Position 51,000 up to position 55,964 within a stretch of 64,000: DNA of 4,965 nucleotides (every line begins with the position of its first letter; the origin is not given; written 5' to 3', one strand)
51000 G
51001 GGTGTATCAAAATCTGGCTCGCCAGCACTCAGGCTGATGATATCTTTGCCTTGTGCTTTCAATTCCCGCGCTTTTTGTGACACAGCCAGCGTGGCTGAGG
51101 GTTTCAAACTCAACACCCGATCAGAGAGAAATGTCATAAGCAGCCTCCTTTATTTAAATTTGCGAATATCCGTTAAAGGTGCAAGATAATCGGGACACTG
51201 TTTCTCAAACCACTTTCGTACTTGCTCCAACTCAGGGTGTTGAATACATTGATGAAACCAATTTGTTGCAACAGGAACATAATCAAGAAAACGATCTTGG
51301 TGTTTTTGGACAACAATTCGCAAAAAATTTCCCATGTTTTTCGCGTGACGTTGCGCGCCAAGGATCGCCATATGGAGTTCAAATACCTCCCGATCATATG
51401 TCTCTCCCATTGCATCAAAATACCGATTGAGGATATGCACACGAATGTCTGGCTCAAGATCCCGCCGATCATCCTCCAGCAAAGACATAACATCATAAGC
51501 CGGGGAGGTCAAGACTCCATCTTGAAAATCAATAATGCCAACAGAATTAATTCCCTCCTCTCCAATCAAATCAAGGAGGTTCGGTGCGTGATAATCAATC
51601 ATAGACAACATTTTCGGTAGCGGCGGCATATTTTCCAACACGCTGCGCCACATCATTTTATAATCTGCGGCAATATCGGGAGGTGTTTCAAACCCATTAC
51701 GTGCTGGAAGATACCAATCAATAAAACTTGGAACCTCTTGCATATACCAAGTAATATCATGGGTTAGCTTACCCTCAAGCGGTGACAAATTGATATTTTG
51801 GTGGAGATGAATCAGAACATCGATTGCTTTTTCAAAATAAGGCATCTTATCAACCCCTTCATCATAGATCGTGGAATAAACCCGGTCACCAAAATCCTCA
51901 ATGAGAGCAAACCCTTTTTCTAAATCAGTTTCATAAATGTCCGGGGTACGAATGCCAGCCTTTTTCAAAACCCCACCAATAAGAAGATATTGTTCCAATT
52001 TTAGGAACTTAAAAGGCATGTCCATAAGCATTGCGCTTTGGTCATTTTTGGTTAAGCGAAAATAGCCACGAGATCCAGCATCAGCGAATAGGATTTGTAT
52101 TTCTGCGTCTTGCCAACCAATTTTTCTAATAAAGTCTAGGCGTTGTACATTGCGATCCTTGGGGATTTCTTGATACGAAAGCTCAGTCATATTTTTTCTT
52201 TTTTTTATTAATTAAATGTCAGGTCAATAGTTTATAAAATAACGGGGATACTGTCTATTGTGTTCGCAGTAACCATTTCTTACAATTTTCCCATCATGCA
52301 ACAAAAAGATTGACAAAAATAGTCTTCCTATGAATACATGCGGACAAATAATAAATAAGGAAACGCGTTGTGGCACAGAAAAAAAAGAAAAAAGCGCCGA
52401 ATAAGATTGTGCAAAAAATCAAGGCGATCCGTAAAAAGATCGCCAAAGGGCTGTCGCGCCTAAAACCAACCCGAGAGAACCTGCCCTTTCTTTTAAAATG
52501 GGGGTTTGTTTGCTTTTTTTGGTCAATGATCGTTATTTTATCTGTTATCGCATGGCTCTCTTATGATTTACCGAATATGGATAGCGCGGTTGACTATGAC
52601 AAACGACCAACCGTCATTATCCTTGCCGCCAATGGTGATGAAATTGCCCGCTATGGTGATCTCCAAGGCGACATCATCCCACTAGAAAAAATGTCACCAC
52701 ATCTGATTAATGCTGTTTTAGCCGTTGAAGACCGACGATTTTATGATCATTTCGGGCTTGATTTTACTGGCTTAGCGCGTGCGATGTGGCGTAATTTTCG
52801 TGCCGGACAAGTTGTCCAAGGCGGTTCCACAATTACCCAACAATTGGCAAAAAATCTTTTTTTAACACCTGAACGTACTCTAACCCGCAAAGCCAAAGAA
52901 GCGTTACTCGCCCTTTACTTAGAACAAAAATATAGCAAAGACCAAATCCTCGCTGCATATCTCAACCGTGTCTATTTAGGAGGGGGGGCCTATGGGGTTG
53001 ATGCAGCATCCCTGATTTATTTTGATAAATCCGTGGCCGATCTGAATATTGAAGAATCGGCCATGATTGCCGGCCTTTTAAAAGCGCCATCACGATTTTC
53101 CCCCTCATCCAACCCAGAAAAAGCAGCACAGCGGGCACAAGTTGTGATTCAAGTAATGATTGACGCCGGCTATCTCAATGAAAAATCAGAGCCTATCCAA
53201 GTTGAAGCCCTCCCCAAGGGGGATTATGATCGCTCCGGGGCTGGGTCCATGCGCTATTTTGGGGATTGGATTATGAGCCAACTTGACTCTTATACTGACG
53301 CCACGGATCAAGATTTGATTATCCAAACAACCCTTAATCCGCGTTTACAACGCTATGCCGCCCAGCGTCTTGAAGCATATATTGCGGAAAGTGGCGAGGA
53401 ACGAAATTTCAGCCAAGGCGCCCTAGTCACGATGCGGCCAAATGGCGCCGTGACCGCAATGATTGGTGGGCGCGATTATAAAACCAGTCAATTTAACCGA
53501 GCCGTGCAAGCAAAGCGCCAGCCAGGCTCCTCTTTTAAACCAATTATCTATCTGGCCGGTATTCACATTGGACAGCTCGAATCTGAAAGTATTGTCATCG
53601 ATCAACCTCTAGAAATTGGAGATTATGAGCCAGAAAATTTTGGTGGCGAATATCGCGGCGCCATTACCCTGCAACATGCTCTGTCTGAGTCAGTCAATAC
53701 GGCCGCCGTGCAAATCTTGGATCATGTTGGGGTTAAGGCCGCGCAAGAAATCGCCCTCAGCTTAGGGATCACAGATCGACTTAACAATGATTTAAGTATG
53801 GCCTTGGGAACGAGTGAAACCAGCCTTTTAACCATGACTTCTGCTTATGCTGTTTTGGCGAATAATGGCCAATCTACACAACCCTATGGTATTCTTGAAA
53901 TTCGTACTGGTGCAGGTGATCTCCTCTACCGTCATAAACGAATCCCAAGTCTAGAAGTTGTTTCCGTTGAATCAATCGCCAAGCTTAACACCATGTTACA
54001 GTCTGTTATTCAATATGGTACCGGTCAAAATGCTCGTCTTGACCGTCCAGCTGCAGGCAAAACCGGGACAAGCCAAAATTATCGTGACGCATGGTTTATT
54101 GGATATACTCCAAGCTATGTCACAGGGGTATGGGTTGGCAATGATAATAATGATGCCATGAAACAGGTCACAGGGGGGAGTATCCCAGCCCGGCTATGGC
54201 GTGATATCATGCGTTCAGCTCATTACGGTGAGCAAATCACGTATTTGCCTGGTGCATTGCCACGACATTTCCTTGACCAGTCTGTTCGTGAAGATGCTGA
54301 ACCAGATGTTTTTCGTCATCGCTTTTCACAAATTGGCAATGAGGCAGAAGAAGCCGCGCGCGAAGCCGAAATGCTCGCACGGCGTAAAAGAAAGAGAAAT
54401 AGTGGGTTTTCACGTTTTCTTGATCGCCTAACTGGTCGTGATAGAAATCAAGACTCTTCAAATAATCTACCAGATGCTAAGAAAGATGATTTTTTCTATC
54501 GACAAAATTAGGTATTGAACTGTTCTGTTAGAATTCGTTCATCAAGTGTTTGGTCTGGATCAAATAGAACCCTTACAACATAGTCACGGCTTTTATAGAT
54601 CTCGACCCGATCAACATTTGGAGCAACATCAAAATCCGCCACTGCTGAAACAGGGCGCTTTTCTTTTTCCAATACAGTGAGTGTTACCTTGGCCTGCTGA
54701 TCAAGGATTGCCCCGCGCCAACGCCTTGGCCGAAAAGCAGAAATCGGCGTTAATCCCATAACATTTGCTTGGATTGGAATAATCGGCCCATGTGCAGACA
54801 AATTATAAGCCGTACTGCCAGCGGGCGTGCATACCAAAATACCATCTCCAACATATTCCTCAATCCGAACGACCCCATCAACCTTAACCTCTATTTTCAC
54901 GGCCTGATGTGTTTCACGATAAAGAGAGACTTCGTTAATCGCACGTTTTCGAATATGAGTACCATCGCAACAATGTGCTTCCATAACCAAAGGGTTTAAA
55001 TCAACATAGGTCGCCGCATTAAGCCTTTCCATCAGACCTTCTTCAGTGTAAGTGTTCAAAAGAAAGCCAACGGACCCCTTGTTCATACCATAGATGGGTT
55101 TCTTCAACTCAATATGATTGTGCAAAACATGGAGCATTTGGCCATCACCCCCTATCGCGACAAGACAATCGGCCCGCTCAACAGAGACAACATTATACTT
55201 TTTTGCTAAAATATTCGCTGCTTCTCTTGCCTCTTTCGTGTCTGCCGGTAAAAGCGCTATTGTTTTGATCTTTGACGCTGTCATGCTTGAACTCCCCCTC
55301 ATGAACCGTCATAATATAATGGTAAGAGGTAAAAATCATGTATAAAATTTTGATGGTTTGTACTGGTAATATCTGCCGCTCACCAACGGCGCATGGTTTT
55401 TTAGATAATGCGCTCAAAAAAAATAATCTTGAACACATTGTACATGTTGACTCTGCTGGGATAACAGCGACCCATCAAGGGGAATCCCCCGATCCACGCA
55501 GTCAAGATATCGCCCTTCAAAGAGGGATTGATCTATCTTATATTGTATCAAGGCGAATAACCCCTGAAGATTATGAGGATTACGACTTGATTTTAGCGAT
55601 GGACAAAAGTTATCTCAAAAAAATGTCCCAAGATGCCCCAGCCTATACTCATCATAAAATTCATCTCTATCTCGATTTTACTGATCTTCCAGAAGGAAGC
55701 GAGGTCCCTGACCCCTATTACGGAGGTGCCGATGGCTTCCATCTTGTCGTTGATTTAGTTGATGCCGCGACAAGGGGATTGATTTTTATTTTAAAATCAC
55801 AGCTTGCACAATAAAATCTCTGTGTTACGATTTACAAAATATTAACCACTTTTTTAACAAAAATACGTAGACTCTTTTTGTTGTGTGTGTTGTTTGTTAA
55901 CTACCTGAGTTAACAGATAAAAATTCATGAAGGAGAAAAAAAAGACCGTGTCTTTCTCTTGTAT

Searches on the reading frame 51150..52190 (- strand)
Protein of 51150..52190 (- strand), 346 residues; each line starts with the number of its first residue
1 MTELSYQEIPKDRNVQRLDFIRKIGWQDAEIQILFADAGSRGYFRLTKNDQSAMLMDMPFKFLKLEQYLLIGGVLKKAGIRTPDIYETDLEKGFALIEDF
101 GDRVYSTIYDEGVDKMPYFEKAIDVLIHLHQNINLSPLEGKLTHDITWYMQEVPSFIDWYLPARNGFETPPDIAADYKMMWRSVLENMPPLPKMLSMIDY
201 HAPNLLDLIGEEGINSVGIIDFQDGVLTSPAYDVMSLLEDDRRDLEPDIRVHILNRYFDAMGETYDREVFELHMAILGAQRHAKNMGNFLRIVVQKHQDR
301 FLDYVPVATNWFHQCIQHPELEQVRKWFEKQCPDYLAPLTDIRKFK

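Call 70: search_protein_families(library=pfam, proteins=[window:51150-52190:-], max_evalue=0.001)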
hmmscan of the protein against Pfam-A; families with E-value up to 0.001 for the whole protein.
window:51150-52190:- (346 aa): 1 family
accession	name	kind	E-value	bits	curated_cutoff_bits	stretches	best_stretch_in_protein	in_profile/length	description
PF01636.29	APH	-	3.1e-15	57.1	23.2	1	36-263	7-231/239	Phosphotransferase enzyme family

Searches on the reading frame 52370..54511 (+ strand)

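Call 70: search_protein_families(library=pfam, proteins=[window:52370-54511:+], max_evalue=0.001)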
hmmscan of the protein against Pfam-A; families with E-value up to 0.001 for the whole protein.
window:52370-54511:+ (713 aa): 2 families
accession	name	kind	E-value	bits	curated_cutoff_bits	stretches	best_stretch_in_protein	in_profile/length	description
PF00912.28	Transgly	-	4.4e-68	228.7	27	1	90-263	3-177/178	Transglycosylase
PF00905.27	Transpeptidase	-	6.5e-31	108.1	22.1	1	353-614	4-298/299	Penicillin binding protein transpeptidase domain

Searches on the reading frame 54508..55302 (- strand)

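Call 70: search_protein_families(library=pfam, proteins=[window:54508-55302:-], max_evalue=0.001)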
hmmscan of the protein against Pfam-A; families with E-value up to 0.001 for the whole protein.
window:54508-55302:- (264 aa): 2 families
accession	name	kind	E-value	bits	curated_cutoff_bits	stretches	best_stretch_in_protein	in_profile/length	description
PF20143.4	NAD_kinase_C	-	1.2e-12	48.1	23.7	1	123-220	2-97/126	ATP-NAD kinase C-terminal domain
PF01513.26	NAD_kinase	-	3.7e-07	31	25.5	1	28-84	57-113/130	ATP-NAD kinase N-terminal domain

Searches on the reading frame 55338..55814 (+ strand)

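Call 70: search_protein_families(library=pfam, proteins=[window:55338-55814:+], max_evalue=0.001)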
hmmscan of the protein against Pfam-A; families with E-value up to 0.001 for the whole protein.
window:55338-55814:+ (158 aa): 1 family
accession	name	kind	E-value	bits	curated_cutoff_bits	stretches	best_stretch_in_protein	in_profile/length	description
PF01451.26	LMWPc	-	1.1e-35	123.4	23.2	1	4-148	1-143/144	Low molecular weight phosphotyrosine protein phosphatase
